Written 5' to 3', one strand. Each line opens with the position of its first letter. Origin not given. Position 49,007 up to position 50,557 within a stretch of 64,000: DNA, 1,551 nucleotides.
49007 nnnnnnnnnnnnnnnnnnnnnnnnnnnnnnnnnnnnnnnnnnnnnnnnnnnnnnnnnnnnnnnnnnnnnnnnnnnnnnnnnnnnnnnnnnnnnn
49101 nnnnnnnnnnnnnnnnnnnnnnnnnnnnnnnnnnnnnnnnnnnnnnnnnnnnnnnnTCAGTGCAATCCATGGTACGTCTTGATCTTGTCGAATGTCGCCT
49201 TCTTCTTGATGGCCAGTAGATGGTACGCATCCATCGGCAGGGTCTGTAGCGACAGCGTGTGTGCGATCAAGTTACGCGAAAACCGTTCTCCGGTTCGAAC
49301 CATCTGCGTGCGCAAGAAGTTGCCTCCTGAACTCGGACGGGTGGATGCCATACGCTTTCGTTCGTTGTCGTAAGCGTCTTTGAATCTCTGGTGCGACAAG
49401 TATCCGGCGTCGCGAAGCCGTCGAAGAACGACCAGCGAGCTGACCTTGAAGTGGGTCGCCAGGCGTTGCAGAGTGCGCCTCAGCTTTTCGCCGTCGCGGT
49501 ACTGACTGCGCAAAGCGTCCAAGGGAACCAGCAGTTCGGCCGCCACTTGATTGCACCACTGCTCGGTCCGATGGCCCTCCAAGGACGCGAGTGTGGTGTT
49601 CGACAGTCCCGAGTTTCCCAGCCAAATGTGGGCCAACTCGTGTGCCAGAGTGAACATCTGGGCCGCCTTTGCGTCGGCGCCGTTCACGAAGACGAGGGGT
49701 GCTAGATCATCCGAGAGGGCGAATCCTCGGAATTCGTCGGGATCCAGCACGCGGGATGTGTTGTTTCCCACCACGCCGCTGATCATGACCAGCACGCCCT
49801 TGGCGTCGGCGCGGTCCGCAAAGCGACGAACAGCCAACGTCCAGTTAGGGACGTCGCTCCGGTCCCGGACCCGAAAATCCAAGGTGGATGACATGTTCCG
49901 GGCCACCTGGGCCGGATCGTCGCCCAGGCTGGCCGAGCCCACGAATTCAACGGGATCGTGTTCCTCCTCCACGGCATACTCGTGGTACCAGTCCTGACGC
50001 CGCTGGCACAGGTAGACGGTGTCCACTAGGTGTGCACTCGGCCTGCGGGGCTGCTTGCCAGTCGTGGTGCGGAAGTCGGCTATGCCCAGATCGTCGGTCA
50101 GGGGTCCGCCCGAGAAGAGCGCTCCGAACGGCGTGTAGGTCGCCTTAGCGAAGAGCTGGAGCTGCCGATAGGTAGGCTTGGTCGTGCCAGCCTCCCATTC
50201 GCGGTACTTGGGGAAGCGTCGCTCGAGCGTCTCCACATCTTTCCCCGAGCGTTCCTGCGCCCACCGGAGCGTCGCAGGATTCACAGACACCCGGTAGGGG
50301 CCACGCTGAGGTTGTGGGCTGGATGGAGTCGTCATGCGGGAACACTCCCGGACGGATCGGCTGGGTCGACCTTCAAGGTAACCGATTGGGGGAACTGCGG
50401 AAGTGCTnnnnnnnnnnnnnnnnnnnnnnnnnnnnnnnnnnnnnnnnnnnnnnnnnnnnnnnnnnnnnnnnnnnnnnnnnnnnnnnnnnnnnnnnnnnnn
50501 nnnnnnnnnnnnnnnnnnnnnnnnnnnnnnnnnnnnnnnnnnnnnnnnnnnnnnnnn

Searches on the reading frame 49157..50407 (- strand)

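Call 52: search_protein_families(library=pfam, proteins=[window:49157-50407:-])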
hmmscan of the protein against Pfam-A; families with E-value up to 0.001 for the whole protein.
window:49157-50407:- (416 aa): 1 family
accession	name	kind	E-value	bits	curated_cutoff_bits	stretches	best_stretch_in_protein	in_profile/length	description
PF06114.19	Peptidase_M78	-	1.2e-15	57.8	22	1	201-331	2-122/123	IrrE N-terminal-like domain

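Call 68: search_protein_families(library=padloc, proteins=[window:49157-50407:-])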
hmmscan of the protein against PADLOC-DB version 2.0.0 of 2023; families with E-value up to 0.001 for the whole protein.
window:49157-50407:- (416 aa): 13 families
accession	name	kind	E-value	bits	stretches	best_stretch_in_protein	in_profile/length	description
PDLC04141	capP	-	2.5e-14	51.3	1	225-332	42-151/242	capP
PDLC04776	PDC-M69B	-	1.4e-11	42.6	1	223-355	54-195/272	-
PDLC03949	RmrA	-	4.1e-11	40.4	1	225-346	164-277/363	-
PDLC03944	RmrA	-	3e-08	31.1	1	245-344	194-293/384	-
PDLC03946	RmrA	-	2.7e-07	27.6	1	229-344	169-277/357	-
PDLC03982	PD-Lambda-2_B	-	3.7e-07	27.8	1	252-350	292-391/402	-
PDLC03943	RmrA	-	7.6e-07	26.5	1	237-347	178-285/370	-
PDLC03945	RmrA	-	9.3e-06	23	1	248-351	206-310/394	-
PDLC03954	RmrA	-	9.7e-06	22.7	1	237-338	194-294/380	-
PDLC03948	RmrA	-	5e-05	20.4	1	232-343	188-298/397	-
PDLC03953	RmrA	-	0.00029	18.2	1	241-346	199-295/373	-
PDLC03950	RmrA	-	0.00045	17.3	1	224-301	170-246/369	-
PDLC03952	RmrA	-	0.00087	16.2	0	226-346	195-314/395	-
